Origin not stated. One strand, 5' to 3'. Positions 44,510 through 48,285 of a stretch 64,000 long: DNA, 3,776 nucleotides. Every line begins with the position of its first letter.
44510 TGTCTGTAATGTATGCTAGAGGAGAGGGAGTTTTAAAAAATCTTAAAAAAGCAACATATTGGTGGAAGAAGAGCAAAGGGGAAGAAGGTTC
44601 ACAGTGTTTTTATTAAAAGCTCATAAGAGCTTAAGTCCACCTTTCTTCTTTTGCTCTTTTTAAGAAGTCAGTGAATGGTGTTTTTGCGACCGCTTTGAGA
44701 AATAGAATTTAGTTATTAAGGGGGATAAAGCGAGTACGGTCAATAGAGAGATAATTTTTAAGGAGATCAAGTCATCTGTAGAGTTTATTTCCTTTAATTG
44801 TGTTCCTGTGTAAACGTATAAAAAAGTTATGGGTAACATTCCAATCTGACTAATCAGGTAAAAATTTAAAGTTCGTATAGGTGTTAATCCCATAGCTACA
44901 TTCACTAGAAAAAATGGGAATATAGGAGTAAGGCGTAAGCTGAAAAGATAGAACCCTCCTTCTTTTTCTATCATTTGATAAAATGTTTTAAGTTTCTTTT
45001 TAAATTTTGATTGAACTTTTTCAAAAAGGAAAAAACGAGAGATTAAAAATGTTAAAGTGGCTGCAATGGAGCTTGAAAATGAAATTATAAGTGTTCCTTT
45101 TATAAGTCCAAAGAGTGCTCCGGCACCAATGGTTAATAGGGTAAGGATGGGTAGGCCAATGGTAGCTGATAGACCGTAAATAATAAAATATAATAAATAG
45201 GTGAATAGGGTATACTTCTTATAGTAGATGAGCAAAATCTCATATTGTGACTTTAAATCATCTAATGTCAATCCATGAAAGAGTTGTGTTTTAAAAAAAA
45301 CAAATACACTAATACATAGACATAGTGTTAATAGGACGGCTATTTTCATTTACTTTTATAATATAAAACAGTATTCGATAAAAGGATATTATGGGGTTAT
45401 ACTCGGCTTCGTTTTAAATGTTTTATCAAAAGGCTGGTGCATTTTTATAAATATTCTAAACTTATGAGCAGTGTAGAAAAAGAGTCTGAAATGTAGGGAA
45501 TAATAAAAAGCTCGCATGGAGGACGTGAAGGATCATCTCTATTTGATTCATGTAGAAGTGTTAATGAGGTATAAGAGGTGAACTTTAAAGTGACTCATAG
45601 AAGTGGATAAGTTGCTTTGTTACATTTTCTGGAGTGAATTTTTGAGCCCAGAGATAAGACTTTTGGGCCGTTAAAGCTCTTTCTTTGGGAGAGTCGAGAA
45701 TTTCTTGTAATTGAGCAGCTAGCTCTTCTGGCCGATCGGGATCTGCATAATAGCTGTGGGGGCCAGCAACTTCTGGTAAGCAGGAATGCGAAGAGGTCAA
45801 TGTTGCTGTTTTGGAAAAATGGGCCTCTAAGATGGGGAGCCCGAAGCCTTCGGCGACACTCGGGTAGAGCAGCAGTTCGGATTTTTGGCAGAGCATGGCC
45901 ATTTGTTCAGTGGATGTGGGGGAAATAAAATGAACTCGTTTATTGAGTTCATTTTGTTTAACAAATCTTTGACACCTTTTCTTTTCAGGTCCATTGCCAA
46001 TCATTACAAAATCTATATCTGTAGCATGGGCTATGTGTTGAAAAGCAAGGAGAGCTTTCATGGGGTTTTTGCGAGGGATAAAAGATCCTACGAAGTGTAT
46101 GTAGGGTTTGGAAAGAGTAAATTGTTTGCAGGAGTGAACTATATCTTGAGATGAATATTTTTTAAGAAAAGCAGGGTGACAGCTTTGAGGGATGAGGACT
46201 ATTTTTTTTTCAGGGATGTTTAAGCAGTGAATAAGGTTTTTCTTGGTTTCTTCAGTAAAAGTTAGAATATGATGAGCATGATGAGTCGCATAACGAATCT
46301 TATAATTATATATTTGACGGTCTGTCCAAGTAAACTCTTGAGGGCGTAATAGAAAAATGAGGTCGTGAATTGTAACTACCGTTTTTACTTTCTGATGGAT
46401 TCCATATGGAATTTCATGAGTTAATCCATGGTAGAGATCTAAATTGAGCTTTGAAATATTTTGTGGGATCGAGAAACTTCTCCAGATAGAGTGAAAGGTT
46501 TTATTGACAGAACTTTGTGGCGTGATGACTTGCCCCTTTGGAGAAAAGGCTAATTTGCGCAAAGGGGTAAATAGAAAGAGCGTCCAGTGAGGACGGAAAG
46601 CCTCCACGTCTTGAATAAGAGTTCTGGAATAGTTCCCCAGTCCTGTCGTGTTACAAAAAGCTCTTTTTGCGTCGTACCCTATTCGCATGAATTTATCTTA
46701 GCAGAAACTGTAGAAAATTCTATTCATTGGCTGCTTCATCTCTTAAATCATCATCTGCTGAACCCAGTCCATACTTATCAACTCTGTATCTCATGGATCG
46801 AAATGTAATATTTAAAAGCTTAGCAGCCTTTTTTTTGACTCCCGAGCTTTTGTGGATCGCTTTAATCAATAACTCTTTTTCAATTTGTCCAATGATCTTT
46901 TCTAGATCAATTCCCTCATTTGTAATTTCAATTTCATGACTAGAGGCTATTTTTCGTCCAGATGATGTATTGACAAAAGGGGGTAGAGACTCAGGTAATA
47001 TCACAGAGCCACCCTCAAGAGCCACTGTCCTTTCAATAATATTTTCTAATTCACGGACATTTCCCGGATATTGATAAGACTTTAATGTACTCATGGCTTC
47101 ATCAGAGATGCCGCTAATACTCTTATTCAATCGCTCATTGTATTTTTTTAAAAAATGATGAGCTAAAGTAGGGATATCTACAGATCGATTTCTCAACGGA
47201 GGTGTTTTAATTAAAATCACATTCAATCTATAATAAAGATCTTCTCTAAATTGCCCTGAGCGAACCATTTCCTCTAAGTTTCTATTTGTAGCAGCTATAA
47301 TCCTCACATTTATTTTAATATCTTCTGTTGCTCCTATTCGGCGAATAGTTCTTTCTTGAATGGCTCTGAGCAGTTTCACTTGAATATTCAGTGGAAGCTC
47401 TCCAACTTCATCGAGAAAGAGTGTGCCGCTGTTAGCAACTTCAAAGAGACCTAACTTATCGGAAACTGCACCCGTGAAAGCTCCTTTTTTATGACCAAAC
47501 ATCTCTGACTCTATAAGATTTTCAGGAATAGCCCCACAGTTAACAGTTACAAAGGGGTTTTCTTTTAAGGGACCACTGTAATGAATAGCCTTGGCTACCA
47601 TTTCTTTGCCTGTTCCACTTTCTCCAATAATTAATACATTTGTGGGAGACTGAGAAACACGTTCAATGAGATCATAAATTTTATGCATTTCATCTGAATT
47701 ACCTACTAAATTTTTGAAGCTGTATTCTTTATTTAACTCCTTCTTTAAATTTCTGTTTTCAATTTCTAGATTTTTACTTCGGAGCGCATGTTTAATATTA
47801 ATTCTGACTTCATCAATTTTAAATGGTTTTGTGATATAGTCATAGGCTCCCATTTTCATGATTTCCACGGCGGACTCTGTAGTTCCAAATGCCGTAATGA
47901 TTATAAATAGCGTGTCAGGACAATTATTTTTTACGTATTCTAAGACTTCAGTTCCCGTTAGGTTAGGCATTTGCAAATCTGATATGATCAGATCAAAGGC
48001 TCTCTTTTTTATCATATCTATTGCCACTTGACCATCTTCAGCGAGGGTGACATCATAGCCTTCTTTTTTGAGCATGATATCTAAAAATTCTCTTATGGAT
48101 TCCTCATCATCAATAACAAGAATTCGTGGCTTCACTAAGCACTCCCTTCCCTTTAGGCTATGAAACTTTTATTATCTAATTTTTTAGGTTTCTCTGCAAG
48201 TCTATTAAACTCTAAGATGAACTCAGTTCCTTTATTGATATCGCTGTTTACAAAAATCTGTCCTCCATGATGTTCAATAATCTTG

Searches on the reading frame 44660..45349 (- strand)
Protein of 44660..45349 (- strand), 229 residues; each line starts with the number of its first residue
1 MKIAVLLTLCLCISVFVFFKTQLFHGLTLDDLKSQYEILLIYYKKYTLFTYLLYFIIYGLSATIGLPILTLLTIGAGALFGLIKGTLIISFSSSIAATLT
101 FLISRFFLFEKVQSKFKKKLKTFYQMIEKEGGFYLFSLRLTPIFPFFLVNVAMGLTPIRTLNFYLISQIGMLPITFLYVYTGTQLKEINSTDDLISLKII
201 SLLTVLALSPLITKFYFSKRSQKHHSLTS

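Call 7: search_protein_families(library=pfam, proteins=[window:44660-45349:-], max_evalue=0.01)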
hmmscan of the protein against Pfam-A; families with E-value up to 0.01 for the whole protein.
window:44660-45349:- (229 aa): 1 family
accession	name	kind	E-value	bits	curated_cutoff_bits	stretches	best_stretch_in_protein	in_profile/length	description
PF09335.16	VTT_dom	-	8.8e-21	75.1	33.9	1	70-183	4-122/123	VTT domain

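Call 38: search_protein_families(library=ncbifam, proteins=[window:44660-45349:-], max_evalue=0.001)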
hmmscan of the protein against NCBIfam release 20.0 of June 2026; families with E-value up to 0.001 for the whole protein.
window:44660-45349:- (229 aa): 1 family
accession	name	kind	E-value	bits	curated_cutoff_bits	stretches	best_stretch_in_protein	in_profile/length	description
NF052604.1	UndecprPTUtpABac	equivalog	0.00021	21.4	250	1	116-214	89-190/198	undecaprenyl phosphate transporter UptA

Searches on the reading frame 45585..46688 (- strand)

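Call 7: search_protein_families(library=pfam, proteins=[window:45585-46688:-], max_evalue=0.01)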
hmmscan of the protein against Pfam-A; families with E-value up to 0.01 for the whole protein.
window:45585-46688:- (367 aa): 5 families
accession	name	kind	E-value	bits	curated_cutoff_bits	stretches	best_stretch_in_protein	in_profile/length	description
PF00534.26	Glycos_transf_1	-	1.1e-26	93.9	26.4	1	193-343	14-168/172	Glycosyl transferases group 1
PF13692.12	Glyco_trans_1_4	-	1.2e-18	68.1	27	1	195-332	2-141/142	Glycosyl transferases group 1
PF13439.12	Glyco_transf_4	-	4.2e-09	37.1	28.5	1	59-167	49-163/170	Glycosyltransferase Family 4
PF20706.3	GT4-conflict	-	0.0002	20.9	26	1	212-304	217-316/385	Family 4 Glycosyltransferase in conflict systems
PF13524.12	Glyco_trans_1_2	-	0.00025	21.4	25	1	215-360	5-142/144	Glycosyl transferase-like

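Call 38: search_protein_families(library=ncbifam, proteins=[window:45585-46688:-], max_evalue=0.001)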
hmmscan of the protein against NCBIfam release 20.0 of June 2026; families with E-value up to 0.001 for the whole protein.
window:45585-46688:- (367 aa): 24 families
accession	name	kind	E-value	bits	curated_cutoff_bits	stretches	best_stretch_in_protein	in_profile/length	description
TIGR03999.1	thiol_BshA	equivalog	9e-22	77.5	273.7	1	125-366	132-372/375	N-acetyl-alpha-D-glucosaminyl L-malate synthase BshA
TIGR03449.1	mycothiol_MshA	equivalog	9e-12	44.6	462.5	1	137-366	164-402/406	D-inositol-3-phosphate glycosyltransferase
TIGR04047.1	MSMEG_0565_glyc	hypoth_equivalog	3e-11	43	259.85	1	194-365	193-372/373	MSMEG_0565 family glycosyltransferase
TIGR02149.1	glgA_Coryne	subfamily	4.4e-11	42.5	302.4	1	101-366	107-389/391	glycogen synthase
NF050063.1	ProtGlycPglJ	equivalog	2.3e-10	40.2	500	1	131-363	138-362/363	N-acetylgalactosamine-N,N'-diacetylbacillosaminyl-diphospho-undecaprenol 4-alpha-N-acetylgalactosaminyltransferase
TIGR03088.1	stp2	hypoth_equivalog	2.4e-10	40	409.05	1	127-365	126-371/374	TIGR03088 family PEP-CTERM/XrtA system glycosyltransferase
NF038295.1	EPS_HpsP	equivalog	6.5e-10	38.5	550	1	125-366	141-386/388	hormogonium polysaccharide biosynthesis glycosyltransferase HpsP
NF038229.1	Glyco4_Geo_Pelo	equivalog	2.9e-09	36.4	400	1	130-299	102-267/338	GPMC system family 4 glycosyltransferase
NF047684.1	TeichurnBiosyTuaC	equivalog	1.2e-08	34.4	550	1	173-365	198-387/391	teichuronic acid biosynthesis protein TuaC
TIGR04348.1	TIGR04348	equivalog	2.3e-08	33.4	300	1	197-361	140-305/310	selenoneine biosynthesis selenosugar synthase SenB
NF038298.1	EPS_HpsO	equivalog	2.3e-08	33.2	575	1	187-367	194-387/388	hormogonium polysaccharide biosynthesis glycosyltransferase HpsO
TIGR04063.1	stp3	hypoth_equivalog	3.9e-08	32.6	442.05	1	133-277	153-297/397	TIGR04063 family PEP-CTERM/XrtA system glycosyltransferase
NF038255.1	exopoly_VpsD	equivalog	2.3e-07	30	300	1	68-365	87-377/381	VpsD family glycosyltransferase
NF041010.1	glycosy_Agl16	equivalog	6.9e-07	28.4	575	1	99-367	103-351/352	glycosylation protein Agl16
NF053513.1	Gtran_IagA_BgsA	equivalog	9.4e-07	28.1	460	1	133-366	101-330/333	LTA glycolipid anchor biosynthesis glycosyltransferase, IagA/BgsA family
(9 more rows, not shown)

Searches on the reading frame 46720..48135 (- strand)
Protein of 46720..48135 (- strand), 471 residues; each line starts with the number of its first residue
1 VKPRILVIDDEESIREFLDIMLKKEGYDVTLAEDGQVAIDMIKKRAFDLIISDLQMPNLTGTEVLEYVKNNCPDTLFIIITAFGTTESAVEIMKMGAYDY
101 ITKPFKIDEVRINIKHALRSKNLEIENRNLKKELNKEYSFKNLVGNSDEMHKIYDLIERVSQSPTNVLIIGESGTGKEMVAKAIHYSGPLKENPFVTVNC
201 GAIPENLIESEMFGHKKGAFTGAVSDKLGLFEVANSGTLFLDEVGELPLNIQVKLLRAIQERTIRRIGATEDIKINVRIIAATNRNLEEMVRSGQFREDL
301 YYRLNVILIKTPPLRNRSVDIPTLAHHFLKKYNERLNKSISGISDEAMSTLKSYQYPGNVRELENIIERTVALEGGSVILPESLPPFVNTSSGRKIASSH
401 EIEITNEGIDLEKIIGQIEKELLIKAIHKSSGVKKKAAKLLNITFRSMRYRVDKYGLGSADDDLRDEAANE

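Call 7: search_protein_families(library=pfam, proteins=[window:46720-48135:-], max_evalue=0.01)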
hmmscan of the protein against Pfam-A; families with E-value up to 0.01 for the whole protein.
window:46720-48135:- (471 aa): 9 families
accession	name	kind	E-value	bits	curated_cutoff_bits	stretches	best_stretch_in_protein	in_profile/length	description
PF00158.32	Sigma54_activat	-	2.5e-73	245.7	20.2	1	143-309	1-167/168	Sigma-54 interaction domain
PF00072.30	Response_reg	-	4.4e-29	101.3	30.2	1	5-112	1-108/111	Response regulator receiver domain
PF25601.1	AAA_lid_14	-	1.4e-26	92.6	27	1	315-394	1-80/87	AAA+ ATPase lid domain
PF14532.12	Sigma54_activ_2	-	5.7e-23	82.1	25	1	144-314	1-138/138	Sigma-54 interaction domain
PF02954.25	HTH_8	-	5.6e-11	42.4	22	1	416-455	3-42/42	Bacterial regulatory protein, Fis family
PF07728.20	AAA_5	-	2e-08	34.8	22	1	166-287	1-125/139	AAA domain (dynein-related subfamily)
PF01078.27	Mg_chelatase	-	2.2e-05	24.4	20.3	0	225-284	96-157/207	Magnesium chelatase, subunit ChlI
PF00004.35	AAA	-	2.4e-05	25.2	21.2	1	167-296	1-123/131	ATPase family associated with various cellular activities (AAA)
PF13191.12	AAA_16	-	0.00034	21.6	32.6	1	143-185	2-45/167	AAA ATPase domain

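Call 38: search_protein_families(library=ncbifam, proteins=[window:46720-48135:-], max_evalue=0.001)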
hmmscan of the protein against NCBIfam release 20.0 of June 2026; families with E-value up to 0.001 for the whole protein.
window:46720-48135:- (471 aa): 117 families (the best 25 are shown)
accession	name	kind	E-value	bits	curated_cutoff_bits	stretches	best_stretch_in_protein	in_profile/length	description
NF008469.0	PRK11361.1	equivalog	7.7e-147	489.7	714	1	4-461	6-460/461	acetoacetate metabolism transcriptional regulator AtoC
TIGR01818.1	ntrC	equivalog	8.6e-127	423.7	558.6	1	5-445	1-453/463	nitrogen regulation protein NR(I)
TIGR02915.1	PEP_resp_reg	equivalog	2.3e-125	418.9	502.6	1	5-457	1-444/445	PEP-CTERM-box response regulator transcription factor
NF041946.1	LuxO_transreg_Vib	equivalog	2e-116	389.5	800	1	8-447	2-452/463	quorum-sensing sigma-54 dependent transcriptional regulator LuxO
NF007689.0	PRK10365.1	equivalog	1.2e-115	386.9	760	1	4-448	7-435/441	sigma-54-dependent response regulator transcription factor ZraR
NF041552.1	TF_PrdR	equivalog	5.9e-114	381.5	795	1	120-456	248-577/577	sigma-54 dependent transcriptional regulator PrdR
TIGR01817.1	nifA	equivalog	5.9e-112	375.1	528.85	1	121-456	176-528/534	nif-specific transcriptional activator NifA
NF011695.0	PRK15115.1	equivalog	1.9e-110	369.7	763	1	4-379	8-373/445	two-component system response regulator GlrR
NF051870.1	NAssimRespRegNtrX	equivalog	3.1e-107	359.3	600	1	5-444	4-439/452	nitrogen assimilation response regulator NtrX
NF008176.1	PRK10923.1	equivalog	5.6e-106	354.9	620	1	4-444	5-455/469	nitrogen regulation protein NR(I)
NF050807.1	TransRegFlbDCaul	equivalog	1.8e-101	340.3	750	1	23-455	21-438/454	sigma-54-dependent transcriptional regulator FlbD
NF049963.1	RespRegFlgRCampy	domain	2.7e-100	336.2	750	1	5-456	3-428/429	fla regulon two-component system response regulator FlgR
NF038308.1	RNA_repair_RtcR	equivalog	1.9e-99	333.9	650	1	2-456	28-517/530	RNA repair transcriptional activator RtcR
NF003451.0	PRK05022.1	equivalog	5.1e-99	332.3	476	1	117-444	162-497/512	nitric oxide reductase transcriptional regulator NorR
TIGR02329.1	propionate_PrpR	equivalog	1.6e-86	291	499.2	1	112-444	183-516/526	propionate catabolism operon regulatory protein PrpR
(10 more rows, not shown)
